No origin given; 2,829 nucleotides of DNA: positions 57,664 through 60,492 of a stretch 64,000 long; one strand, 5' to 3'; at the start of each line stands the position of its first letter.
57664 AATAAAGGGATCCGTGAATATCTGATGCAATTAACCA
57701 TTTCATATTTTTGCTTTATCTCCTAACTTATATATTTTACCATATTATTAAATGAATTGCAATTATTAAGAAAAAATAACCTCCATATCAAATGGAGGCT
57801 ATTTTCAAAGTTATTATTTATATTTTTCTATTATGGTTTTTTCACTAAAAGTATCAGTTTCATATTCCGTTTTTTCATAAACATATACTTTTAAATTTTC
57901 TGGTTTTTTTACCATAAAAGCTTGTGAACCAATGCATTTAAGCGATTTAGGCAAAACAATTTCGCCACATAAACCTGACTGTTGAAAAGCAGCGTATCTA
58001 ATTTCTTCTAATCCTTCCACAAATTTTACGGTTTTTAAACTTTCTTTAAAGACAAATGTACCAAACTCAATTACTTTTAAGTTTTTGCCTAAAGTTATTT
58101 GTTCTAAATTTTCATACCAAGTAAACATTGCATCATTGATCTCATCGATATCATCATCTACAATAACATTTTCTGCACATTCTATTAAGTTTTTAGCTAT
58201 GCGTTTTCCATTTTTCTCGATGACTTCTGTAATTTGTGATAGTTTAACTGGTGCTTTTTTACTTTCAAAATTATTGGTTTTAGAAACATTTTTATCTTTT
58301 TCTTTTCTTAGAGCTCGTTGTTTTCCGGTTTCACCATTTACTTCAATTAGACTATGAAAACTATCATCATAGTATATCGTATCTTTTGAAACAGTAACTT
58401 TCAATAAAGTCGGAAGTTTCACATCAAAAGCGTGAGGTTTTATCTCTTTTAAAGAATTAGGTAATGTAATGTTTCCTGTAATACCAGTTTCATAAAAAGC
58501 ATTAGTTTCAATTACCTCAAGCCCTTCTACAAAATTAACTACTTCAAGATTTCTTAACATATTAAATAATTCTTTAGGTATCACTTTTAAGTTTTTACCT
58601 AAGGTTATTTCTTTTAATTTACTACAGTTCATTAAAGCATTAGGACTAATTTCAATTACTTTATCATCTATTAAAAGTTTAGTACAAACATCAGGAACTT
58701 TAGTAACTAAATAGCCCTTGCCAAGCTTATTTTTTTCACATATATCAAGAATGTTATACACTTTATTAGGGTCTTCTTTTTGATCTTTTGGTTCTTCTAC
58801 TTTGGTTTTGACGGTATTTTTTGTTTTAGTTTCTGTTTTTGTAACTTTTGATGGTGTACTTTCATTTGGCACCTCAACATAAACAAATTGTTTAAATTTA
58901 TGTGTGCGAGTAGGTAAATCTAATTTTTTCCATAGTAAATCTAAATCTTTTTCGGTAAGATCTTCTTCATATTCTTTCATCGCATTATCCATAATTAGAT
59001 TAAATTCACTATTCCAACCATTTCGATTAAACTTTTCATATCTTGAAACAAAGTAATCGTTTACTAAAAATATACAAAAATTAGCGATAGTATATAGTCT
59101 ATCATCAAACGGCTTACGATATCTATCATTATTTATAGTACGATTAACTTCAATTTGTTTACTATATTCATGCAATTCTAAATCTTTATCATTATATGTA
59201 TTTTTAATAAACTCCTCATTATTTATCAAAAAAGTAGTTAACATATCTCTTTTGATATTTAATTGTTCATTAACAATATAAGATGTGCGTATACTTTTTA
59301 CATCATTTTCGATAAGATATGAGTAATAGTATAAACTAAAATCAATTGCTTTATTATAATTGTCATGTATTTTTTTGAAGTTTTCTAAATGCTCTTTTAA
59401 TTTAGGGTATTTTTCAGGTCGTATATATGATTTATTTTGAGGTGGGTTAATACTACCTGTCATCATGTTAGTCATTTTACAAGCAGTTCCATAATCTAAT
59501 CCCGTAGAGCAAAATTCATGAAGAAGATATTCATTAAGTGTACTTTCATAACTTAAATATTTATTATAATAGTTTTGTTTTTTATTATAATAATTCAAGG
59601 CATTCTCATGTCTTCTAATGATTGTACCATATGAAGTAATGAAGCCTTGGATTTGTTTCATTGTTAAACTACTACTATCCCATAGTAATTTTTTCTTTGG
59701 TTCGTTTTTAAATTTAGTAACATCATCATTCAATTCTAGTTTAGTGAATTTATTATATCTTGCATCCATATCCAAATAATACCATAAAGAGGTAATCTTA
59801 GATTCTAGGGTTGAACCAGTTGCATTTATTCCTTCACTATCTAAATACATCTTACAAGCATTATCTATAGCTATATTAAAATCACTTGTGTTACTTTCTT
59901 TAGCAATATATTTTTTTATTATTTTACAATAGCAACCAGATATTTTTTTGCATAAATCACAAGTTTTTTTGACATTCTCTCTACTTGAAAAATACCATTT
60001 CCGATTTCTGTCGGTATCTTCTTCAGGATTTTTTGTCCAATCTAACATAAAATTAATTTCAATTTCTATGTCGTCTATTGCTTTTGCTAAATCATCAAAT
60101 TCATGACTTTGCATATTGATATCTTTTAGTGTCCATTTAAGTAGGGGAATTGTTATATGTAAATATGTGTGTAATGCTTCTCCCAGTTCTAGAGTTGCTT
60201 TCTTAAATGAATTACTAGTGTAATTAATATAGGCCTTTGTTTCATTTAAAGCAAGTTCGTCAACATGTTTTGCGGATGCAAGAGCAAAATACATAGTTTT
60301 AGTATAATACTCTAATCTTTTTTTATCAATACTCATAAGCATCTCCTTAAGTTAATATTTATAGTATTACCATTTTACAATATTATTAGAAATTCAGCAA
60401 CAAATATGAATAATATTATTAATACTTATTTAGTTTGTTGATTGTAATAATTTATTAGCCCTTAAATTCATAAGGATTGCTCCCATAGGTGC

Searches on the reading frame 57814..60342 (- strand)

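Call 50: search_protein_families(library=pfam, proteins=[window:57814-60342:-], max_evalue=0.00001)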
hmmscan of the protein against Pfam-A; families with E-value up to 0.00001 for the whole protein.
window:57814-60342:- (842 aa): 1 family
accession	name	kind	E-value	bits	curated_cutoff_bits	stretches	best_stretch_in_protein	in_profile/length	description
PF13306.12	LRR_5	-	1.1e-27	96.8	27.7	2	556-640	39-121/127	BspA type Leucine rich repeat region (6 copies)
